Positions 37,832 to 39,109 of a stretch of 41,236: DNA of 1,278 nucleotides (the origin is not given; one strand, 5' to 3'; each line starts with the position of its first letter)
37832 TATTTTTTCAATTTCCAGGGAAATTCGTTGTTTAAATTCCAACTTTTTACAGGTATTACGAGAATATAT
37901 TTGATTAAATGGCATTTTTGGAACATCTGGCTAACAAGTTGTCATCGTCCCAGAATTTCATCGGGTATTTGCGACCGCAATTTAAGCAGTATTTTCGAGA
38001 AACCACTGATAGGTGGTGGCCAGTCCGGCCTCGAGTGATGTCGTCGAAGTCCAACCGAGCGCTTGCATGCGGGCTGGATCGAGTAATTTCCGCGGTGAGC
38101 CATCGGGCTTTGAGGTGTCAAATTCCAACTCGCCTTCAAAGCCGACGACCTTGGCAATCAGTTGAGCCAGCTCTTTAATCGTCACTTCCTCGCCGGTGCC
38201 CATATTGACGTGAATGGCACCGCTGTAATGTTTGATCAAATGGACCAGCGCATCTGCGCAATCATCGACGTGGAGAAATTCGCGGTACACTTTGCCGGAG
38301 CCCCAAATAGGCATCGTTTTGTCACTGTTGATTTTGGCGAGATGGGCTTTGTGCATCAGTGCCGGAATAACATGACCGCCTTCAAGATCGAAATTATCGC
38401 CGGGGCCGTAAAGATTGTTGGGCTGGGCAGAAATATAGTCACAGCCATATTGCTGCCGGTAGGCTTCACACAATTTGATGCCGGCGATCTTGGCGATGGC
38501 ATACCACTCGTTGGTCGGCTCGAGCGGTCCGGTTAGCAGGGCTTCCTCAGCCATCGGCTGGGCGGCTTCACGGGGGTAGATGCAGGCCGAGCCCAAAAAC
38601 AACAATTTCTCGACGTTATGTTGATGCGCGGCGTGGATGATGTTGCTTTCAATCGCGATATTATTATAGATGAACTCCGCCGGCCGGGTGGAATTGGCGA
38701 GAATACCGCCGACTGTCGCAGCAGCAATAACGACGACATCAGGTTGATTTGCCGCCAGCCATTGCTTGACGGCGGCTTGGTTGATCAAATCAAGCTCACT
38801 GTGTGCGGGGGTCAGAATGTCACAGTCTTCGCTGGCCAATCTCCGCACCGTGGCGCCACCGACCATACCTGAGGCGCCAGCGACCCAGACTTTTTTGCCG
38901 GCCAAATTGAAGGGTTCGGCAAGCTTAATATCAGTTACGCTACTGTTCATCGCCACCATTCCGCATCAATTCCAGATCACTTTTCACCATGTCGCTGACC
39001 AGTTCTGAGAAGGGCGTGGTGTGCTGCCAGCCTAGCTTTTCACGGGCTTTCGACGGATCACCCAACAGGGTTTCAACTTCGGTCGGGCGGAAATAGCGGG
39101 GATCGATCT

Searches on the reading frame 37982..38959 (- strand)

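Call 15: search_protein_families(library=pfam, proteins=[window:37982-38959:-], max_evalue=0.00001)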
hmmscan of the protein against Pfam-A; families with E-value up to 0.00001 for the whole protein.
window:37982-38959:- (325 aa): 4 families
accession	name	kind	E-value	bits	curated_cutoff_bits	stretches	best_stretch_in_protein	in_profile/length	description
PF01370.27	Epimerase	-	4e-61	206.9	20.9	1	25-254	2-240/240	NAD dependent epimerase/dehydratase family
PF16363.11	GDP_Man_Dehyd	-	1e-18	68.4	27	1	55-313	58-329/332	GDP-mannose 4,6 dehydratase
PF04321.23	RmlD_sub_bind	-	5.4e-09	36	27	1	23-162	2-134/287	RmlD substrate binding domain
PF02719.21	Polysacc_synt_2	-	2.8e-06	27.2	20.2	0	57-122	62-126/293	Polysaccharide biosynthesis protein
